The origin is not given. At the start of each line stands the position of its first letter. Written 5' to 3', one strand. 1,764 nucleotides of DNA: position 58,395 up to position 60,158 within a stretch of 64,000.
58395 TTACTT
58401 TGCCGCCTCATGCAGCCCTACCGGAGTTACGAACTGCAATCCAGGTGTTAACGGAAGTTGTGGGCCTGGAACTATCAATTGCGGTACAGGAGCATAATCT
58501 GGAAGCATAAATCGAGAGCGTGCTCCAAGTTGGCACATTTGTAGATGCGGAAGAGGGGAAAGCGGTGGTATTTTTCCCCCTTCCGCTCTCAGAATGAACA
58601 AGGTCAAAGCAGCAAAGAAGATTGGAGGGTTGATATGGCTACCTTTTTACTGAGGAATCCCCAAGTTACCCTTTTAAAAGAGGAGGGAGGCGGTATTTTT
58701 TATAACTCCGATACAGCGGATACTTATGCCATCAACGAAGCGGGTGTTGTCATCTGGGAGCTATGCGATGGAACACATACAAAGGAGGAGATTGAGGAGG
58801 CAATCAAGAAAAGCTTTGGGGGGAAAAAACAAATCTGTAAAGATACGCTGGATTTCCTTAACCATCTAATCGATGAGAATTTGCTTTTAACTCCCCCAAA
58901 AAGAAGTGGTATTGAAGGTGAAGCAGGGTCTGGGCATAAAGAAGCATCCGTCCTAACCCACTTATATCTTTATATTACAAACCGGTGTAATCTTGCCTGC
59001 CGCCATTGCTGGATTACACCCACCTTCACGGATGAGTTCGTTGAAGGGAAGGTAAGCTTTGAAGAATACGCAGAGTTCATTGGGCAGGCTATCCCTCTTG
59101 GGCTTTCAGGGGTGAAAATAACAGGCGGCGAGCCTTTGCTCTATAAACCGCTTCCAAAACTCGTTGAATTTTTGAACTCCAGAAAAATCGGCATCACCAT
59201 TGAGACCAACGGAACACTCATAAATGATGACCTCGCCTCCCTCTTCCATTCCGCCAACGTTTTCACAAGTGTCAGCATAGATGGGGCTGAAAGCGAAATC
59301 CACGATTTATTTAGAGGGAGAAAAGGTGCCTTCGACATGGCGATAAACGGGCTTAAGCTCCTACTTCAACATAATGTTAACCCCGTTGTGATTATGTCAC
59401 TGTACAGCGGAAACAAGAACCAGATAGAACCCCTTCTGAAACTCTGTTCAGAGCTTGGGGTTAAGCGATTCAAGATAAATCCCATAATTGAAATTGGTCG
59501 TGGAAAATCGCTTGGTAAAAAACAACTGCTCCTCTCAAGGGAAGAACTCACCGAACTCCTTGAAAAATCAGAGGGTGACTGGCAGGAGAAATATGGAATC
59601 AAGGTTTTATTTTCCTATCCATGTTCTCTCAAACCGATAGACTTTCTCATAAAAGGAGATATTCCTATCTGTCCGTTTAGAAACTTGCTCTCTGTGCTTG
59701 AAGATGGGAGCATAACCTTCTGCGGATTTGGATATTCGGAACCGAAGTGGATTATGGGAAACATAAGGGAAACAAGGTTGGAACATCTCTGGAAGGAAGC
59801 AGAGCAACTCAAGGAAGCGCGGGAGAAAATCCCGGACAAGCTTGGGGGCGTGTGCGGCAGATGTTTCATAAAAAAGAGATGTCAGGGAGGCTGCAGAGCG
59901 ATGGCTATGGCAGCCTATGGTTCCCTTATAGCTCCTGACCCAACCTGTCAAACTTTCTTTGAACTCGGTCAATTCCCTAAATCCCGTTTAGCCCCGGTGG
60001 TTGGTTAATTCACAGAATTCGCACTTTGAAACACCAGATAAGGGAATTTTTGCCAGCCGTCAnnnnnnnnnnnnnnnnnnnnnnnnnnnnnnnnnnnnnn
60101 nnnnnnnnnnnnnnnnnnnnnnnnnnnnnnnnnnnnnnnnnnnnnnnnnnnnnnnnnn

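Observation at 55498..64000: Candidate RiPP cluster: Tat-signal-like Cys-rich peptide + RRE-rSAM/SPASM maturase + GT4 + ABC transporters + MT, headed by an ECF sigma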

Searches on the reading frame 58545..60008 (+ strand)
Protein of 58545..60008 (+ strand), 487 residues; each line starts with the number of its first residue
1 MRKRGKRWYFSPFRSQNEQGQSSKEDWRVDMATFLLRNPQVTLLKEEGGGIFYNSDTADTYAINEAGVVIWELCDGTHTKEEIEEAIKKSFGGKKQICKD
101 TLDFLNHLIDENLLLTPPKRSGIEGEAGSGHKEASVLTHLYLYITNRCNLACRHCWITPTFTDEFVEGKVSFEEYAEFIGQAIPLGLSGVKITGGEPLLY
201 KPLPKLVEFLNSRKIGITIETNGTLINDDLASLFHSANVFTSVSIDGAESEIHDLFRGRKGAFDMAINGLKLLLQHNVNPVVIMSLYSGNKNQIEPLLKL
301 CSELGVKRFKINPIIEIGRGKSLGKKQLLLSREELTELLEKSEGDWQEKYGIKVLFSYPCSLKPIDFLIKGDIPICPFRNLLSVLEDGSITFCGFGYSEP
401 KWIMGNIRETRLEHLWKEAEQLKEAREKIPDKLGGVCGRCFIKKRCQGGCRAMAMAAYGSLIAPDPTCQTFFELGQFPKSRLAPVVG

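Call 3: search_protein_families(library=ncbifam, proteins=[window:58545-60008:+], max_evalue=0.01)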
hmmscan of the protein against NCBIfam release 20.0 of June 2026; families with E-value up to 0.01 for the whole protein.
window:58545-60008:+ (487 aa): 85 families (the best 25 are shown)
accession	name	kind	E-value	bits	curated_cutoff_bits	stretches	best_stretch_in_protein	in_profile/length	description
TIGR04251.1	SCM_rSAM_ScmF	equivalog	1.5e-79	268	400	1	137-482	3-353/353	SynChlorMet cassette radical SAM/SPASM protein ScmF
TIGR04545.1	rSAM_ahbD_hemeb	equivalog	2.7e-42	145.4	500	2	144-328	6-189/339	heme b synthase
TIGR04053.2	TIGR04053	equivalog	4.8e-37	128.1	395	2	144-325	14-197/366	TIGR04053 family radical SAM/SPASM domain-containing protein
TIGR04051.1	rSAM_NirJ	equivalog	2.3e-35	122.2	515.45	2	144-342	8-206/354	heme d1 biosynthesis radical SAM protein NirJ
TIGR04347.1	pseudo_SAM_Halo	equivalog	8.6e-34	117.4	525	2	143-323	43-221/390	TIGR04347 family pseudo-SAM/SPASM protein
TIGR04303.1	GeoRSP_rSAM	equivalog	9.6e-34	117.4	400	1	143-468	10-324/325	GeoRSP system radical SAM/SPASM protein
NF050035.1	rSAM_WgK_link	exception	1.4e-33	116.4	650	2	142-321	13-191/367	radical SAM/SPASM peptide maturase WgkB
TIGR04054.1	rSAM_NirJ1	equivalog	4.6e-33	114.4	650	2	143-328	41-224/387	putative heme d1 biosynthesis radical SAM protein NirJ1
NF045574.1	sacti_mat_StsB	exception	1.6e-32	113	625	1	131-460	89-405/466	StsB family radical SAM/SPASM domain sactipeptide maturase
TIGR04055.1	rSAM_NirJ2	equivalog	7.7e-32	111.1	500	2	144-340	6-198/326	putative heme d1 biosynthesis radical SAM protein NirJ2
TIGR04250.1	SCM_rSAM_ScmE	equivalog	1.6e-31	109.5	400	2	142-337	7-201/358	SynChlorMet cassette radical SAM/SPASM protein ScmE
TIGR04546.1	rSAM_ahbC_deAc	equivalog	1.5e-30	106.3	650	2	143-330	44-229/390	12,18-didecarboxysiroheme deacetylase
TIGR03962.1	mycofact_rSAM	equivalog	3e-28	99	265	1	143-469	17-332/339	mycofactocin radical SAM maturase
NF012164.0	AlbA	equivalog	6.6e-27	94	850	1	71-322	46-296/442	subtilosin maturase AlbA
TIGR03942.1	sulfatase_rSAM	equivalog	1.9e-26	93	349.45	1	145-457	8-331/363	anaerobic sulfatase maturase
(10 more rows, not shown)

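Call 4: search_protein_families(library=pfam, proteins=[window:58545-60008:+], max_evalue=0.01)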
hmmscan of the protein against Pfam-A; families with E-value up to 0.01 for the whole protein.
window:58545-60008:+ (487 aa): 4 families
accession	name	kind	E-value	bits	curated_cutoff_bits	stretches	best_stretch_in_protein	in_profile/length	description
PF04055.27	Radical_SAM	-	3.2e-27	96.1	29.5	1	143-299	2-164/166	Radical SAM superfamily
PF05402.18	PqqD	-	8.3e-10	39.3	23.4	1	56-114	8-67/67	Coenzyme PQQ synthesis protein D (PqqD)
PF13186.11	SPASM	-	2.3e-06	28.2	21.5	1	379-440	5-66/67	Iron-sulfur cluster-binding domain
PF13353.11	Fer4_12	-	0.00053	20.7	22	1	145-232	12-100/137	4Fe-4S single cluster domain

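Call 8: find_homologous_proteins(query=window:58635-60008:+, max_evalue=1e-10)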
Query window:58635-60008:+ (457 aa): 612 proteins with E <= 1e-10 among 8000 candidates; the best 120 are listed.
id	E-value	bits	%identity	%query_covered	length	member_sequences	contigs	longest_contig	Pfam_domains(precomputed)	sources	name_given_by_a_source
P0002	0.0e+0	1055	100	100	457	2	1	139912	PF13186.12,PF04055.28,PF05402.19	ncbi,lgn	-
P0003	5.3e-204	696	65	98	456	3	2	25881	PF13186.12,PF04055.28,PF13353.12,PF05402.19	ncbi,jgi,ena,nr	ncbi:TPA: radical SAM protein [Candidatus Poribacteria bacterium]|nr:radical SAM protein [Candidatus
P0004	8.7e-195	666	63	98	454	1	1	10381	PF13186.12,PF04055.28,PF05402.19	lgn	-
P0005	6.9e-193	660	62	99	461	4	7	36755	PF13186.12,PF04055.28,PF05402.19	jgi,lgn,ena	jgi:SynChlorMet cassette radical SAM/SPASM protein ScmF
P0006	1.3e-106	375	42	97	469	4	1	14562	PF13186.12,PF04055.28,PF13353.12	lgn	-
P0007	5.2e-105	370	41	97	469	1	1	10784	PF13186.12,PF04055.28,PF13353.12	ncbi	-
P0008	7.5e-95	337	46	76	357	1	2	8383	PF13186.12,PF04055.28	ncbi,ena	-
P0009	4.8e-93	331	44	76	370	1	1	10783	PF13186.12,PF04055.28,PF13353.12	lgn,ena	-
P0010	7.2e-92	327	44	77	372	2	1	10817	PF13186.12,PF04055.28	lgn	-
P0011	8.5e-88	313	38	76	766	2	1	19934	PF13186.12,PF04055.28,PF13353.12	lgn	-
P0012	1.3e-82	296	41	75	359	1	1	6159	PF13186.12,PF04055.28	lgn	-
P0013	1.3e-80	290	39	76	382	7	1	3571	PF13186.12,PF04055.28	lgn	-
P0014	1.6e-79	286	41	75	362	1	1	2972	PF13186.12,PF04055.28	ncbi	-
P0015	1.7e-79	286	38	78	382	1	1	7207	PF04055.28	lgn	-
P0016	2.9e-79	285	40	75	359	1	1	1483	PF13186.12,PF04055.28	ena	-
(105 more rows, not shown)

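Call 10: find_encoding_contigs(protein=P0002, flank=10000, max_places=3)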
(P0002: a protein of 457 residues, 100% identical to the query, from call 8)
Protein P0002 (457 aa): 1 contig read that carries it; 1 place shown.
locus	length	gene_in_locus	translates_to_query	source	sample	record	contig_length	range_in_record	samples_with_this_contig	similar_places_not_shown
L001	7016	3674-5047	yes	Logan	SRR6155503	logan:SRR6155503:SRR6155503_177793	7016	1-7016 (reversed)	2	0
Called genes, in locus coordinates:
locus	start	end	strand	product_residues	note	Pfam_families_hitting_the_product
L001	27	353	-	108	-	-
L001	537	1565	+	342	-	PF07638:Sigma70_ECF (weak), PF04542:Sigma70_r2, PF08281:Sigma70_r4_2, PF04545:Sigma70_r4 (weak)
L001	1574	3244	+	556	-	PF00534:Glycos_transf_1, PF13692:Glyco_trans_1_4, PF13524:Glyco_trans_1_2 (faint)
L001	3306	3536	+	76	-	-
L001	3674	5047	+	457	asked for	PF05402:PqqD, PF04055:Radical_SAM, PF13186:SPASM (weak)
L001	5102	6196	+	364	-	PF02463:SMC_N (faint), PF00005:ABC_tran, PF13304:AAA_21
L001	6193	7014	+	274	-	?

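Call 11: find_encoding_contigs(protein=P0003, flank=10000, max_places=3)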
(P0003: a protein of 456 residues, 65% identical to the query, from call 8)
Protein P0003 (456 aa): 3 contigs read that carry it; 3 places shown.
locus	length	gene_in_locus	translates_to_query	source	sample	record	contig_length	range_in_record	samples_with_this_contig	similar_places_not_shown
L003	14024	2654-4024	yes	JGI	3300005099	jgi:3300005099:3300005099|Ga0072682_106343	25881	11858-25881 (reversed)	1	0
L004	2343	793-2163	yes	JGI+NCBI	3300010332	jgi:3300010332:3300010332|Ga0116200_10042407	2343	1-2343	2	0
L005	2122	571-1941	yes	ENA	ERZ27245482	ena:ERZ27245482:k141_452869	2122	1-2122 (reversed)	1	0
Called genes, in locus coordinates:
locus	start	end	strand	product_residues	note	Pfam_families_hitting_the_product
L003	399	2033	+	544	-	PF13439:Glyco_transf_4 (faint), PF20706:GT4-conflict (weak), PF00534:Glycos_transf_1, PF13692:Glyco_trans_1_4, PF13524:Glyco_trans_1_2 (faint)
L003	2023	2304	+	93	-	-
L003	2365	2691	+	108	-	PF02416:TatA_B_E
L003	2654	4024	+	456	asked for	PF05402:PqqD, PF04055:Radical_SAM, PF13353:Fer4_12 (weak), PF13186:SPASM (weak)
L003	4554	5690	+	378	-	PF07690:MFS_1 (weak), PF12832:MFS_1_like (weak)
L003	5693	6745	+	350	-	PF01208:URO-D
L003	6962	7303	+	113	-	-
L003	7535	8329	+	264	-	PF02811:PHP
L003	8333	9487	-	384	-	-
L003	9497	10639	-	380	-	-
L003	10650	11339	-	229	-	PF11306:DUF3108 (weak)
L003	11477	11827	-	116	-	PF01196:Ribosomal_L17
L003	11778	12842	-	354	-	PF01193:RNA_pol_L, PF01000:RNA_pol_A_bac, PF03118:RNA_pol_A_CTD, PF26169:HHH_XRCC3_RpoA (faint)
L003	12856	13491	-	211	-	PF00163:Ribosomal_S4, PF22421:SYY_C-terminal (faint), PF01479:S4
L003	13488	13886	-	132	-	PF00411:Ribosomal_S11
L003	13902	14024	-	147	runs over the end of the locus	PF00416:Ribosomal_S13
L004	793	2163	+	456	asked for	PF05402:PqqD, PF04055:Radical_SAM, PF13353:Fer4_12 (weak), PF13186:SPASM (weak)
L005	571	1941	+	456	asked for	PF05402:PqqD, PF04055:Radical_SAM, PF13353:Fer4_12 (weak), PF13186:SPASM (weak)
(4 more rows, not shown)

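Call 12: find_encoding_contigs(protein=P0005, flank=10000, max_places=4)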
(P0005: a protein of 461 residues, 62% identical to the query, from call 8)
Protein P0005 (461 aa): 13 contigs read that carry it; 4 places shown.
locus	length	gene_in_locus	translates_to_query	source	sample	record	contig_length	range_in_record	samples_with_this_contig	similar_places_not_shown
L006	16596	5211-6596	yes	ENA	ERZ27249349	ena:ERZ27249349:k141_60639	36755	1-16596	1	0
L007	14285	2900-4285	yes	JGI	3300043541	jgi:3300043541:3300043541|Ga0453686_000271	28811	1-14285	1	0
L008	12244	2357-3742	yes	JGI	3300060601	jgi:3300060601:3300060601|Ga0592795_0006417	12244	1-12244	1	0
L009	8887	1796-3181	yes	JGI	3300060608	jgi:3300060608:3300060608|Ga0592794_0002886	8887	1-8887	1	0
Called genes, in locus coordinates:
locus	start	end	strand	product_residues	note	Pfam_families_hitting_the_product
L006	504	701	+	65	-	-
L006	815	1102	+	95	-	-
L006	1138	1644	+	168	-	-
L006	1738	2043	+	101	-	-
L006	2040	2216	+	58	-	-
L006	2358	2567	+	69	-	-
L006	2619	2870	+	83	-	-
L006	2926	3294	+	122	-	-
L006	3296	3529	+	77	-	-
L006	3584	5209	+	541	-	PF00534:Glycos_transf_1, PF13692:Glyco_trans_1_4, PF13524:Glyco_trans_1_2 (faint)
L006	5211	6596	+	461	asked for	PF05402:PqqD, PF04055:Radical_SAM, PF13186:SPASM (weak)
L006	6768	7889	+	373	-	PF01208:URO-D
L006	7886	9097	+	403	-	PF01041:DegT_DnrJ_EryC1, PF01212:Beta_elim_lyase (weak)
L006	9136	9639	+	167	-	PF00248:Aldo_ket_red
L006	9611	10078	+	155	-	PF00248:Aldo_ket_red (faint)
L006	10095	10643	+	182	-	-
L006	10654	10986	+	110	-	PF01909:NTP_transf_2, PF18765:Polbeta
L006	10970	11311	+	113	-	PF01934:HepT-like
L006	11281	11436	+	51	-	-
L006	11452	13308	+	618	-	PF16126:DUF4838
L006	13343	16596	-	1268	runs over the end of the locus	PF19527:DUF6055, PF25087:GMPPB_C, PF13385:Laminin_G_3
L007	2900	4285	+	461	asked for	PF05402:PqqD, PF04055:Radical_SAM, PF13186:SPASM (weak)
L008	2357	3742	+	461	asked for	PF05402:PqqD, PF04055:Radical_SAM, PF13186:SPASM (weak)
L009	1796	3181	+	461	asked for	PF05402:PqqD, PF04055:Radical_SAM, PF13186:SPASM (weak)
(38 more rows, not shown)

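Call 18: find_encoding_contigs(protein=P0004, flank=10000, max_places=2)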
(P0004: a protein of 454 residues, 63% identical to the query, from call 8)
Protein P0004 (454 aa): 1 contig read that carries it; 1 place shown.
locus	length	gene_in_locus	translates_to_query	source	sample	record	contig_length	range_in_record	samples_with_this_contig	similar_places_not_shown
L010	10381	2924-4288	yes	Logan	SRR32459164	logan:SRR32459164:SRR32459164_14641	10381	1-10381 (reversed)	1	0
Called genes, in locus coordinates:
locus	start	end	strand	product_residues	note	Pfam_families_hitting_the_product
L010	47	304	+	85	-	-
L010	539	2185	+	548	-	PF00534:Glycos_transf_1, PF13692:Glyco_trans_1_4, PF13524:Glyco_trans_1_2 (faint)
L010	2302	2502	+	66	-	-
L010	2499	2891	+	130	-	-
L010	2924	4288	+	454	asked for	PF05402:PqqD, PF04055:Radical_SAM, PF13186:SPASM (weak)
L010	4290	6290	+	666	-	PF06452:CBM9_1, PF19313:DUF5916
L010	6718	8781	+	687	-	-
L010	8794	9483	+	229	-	PF03009:GDPD, PF13653:GDPD_2 (weak)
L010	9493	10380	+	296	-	?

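Call 19: find_encoding_contigs(protein=P0006, flank=10000, max_places=2)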
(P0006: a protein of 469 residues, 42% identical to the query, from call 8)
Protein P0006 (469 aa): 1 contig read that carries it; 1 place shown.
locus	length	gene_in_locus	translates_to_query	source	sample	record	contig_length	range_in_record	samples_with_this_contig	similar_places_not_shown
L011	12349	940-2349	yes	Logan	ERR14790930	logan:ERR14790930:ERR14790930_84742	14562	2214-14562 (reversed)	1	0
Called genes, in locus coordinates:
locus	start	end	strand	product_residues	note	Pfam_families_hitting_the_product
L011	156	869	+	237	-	PF13385:Laminin_G_3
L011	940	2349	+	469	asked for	PF04055:Radical_SAM, PF13353:Fer4_12 (weak), PF13186:SPASM (weak)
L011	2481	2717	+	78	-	-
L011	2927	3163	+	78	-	-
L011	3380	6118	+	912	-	PF01074:Glyco_hydro_38N, PF09261:Alpha-mann_mid, PF07748:Glyco_hydro_38C, PF17677:Glyco_hydro38C2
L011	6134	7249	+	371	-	PF13439:Glyco_transf_4, PF00534:Glycos_transf_1, PF00982:Glyco_transf_20 (faint), PF20706:GT4-conflict (weak), PF13692:Glyco_trans_1_4, PF13524:Glyco_trans_1_2 (weak)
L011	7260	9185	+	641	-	PF13439:Glyco_transf_4, PF00534:Glycos_transf_1, PF13692:Glyco_trans_1_4 (weak), PF00535:Glycos_transf_2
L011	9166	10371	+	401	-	PF08323:Glyco_transf_5 (weak), PF13439:Glyco_transf_4, PF13579:Glyco_trans_4_4, PF00534:Glycos_transf_1, PF13692:Glyco_trans_1_4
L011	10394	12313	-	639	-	PF20581:DUF6785, PF20580:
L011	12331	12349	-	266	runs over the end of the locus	PF13385:Laminin_G_3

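Call 20: find_encoding_contigs(protein=P0007, flank=10000, max_places=2)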
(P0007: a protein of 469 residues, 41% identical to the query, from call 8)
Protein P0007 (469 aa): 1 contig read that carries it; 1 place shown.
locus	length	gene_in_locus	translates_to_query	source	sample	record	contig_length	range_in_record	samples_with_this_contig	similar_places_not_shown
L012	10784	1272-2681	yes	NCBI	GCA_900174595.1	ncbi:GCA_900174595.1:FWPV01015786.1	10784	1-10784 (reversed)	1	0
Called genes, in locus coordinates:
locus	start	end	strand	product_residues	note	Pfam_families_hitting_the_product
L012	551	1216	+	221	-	PF00354:Pentaxin (weak), PF13385:Laminin_G_3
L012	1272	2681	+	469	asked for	PF04055:Radical_SAM, PF13353:Fer4_12 (faint), PF13186:SPASM (weak)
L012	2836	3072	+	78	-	-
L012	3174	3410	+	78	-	-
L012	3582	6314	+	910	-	PF01074:Glyco_hydro_38N, PF09261:Alpha-mann_mid, PF07748:Glyco_hydro_38C, PF17677:Glyco_hydro38C2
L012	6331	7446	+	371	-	PF13439:Glyco_transf_4, PF00982:Glyco_transf_20 (faint), PF00534:Glycos_transf_1, PF20706:GT4-conflict (weak), PF13692:Glyco_trans_1_4, PF13524:Glyco_trans_1_2 (weak)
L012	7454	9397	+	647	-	PF13439:Glyco_transf_4, PF00534:Glycos_transf_1, PF13692:Glyco_trans_1_4 (weak), PF00535:Glycos_transf_2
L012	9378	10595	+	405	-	PF08323:Glyco_transf_5, PF13439:Glyco_transf_4, PF13579:Glyco_trans_4_4, PF00534:Glycos_transf_1, PF13692:Glyco_trans_1_4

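Call 33: search_protein_families(library=pfam, proteins=[L006:1138-1644:+, L006:2926-3294:+, L010:2499-2891:+, L003:2305-2691:+], max_evalue=0.01)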
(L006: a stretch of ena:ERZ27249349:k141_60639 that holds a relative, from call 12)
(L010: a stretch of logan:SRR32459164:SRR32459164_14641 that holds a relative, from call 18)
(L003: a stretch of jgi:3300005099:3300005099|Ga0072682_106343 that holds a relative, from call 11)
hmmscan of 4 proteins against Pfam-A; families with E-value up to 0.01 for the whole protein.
L006:1138-1644:+ (168 aa): 0 families

L006:2926-3294:+ (122 aa): 0 families

L010:2499-2891:+ (130 aa): 2 families
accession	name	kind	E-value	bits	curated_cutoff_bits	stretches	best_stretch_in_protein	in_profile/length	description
PF17675.6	APG6_N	-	0.0056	17.6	45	1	71-125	44-94/132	Apg6 coiled-coil region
PF10234.14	Cluap1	-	0.006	16.5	25.8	1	61-126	149-214/268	Clusterin-associated protein-1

L003:2305-2691:+ (128 aa): 1 family
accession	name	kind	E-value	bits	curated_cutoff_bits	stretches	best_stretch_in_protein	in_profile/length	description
PF02416.21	TatA_B_E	-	2.8e-14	52.5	21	1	67-108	6-47/53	mttA/Hcf106 family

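Call 40: find_related_loci(query=A3, collection=genome_contigs, flank=8000)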
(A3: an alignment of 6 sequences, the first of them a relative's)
Query A3 (457 aa) in genome_contigs; peptide patterns used: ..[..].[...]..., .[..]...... (x = any residue, [..] = any of these).
371 stretches matched a pattern; 309 encode a relative of the query (tblastn E <= 1e-3); the best 80 are kept; 80 distinct loci.
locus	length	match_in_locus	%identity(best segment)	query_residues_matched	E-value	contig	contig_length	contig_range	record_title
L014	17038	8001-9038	45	107-452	3e-98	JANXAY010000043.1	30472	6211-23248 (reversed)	MAG: Armatimonadota bacterium isolate SKYB17 NODE_43_length_30472_cov_294.384011, whole genome shotgun sequence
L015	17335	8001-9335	33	8-453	5e-82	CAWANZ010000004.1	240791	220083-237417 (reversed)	MAG: Candidatus Aminicenantes bacterium isolate MFD03899.bin.2.42 genome assembly, contig: contig_33614, whole genome sh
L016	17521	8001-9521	33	4-452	5e-78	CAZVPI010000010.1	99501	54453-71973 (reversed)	MAG TPA_asm: uncultured Clostridia bacterium isolate binchicken_co44_202 genome assembly, contig: NODE_389_length_99501_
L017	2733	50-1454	41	107-454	3e-82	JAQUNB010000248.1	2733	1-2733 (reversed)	MAG: Candidatus Omnitrophota bacterium isolate STD1_168 NODE_201479_length_2733_cov_3.308903_Sandtown_D1, whole genome s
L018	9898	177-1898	40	5-454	1e-77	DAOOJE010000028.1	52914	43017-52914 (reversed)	MAG TPA_asm: Thermoanaerobaculaceae bacterium isolate AMR_MDS_2761 NODE_732_length_52914_cov_20.744812, whole genome sho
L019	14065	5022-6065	38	107-452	1e-76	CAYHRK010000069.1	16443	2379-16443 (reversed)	MAG TPA_asm: uncultured Vicinamibacterales bacterium isolate ERP119705_co14_214 genome assembly, contig: NODE_3825_lengt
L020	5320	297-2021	39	4-454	5e-76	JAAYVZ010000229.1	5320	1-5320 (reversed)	MAG: Holophagae bacterium isolate AS4AglBPMA_38 35825_AS4A, whole genome shotgun sequence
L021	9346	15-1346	31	8-452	8e-75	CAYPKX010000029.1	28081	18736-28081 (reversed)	MAG TPA_asm: uncultured Eubacteriales bacterium isolate binchicken_co66_1 genome assembly, contig: NODE_2804_length_2808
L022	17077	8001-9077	37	98-453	8e-74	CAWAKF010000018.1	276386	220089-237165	MAG: uncultured delta proteobacterium isolate MFD02416.bin.2.107 genome assembly, contig: contig_25452, whole genome sho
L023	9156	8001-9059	37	107-454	6e-74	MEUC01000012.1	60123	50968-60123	MAG: candidate division WOR-1 bacterium RIFOXYB2_FULL_42_35 rifoxyb2_full_scaffold_177, whole genome shotgun sequence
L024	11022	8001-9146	37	78-451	2e-73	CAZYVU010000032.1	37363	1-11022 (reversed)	MAG TPA_asm: uncultured Pseudomonadota bacterium isolate SRP278314_co2_188 genome assembly, contig: NODE_1570_length_373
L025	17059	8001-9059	38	104-453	1e-73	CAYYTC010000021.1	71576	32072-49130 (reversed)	MAG TPA_asm: uncultured Acidobacteriota bacterium isolate SRP192927_co7_741 genome assembly, contig: NODE_446_length_715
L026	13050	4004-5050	37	106-451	3e-73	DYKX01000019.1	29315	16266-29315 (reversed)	MAG TPA_asm: Anaerolinea thermophila isolate SulCav_AS07-7_2_58_45 SulCav_AS07_7_1487_length_29315_cov_24_014969, whole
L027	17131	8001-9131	35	89-457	6e-73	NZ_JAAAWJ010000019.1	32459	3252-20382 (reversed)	Methanogenium sp. MK-MG MKMG_19, whole genome shotgun sequence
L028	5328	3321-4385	37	103-452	7e-73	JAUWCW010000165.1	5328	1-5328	MAG: Candidatus Rokuibacteriota bacterium isolate CSMAG_2148 CSMAG_2148_k141_2962026_length_5328_cov_6.5475, whole genom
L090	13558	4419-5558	34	78-452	4e-68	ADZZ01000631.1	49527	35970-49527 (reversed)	Delta proteobacterium NaphS2 ctg_1101087565966, whole genome shotgun sequence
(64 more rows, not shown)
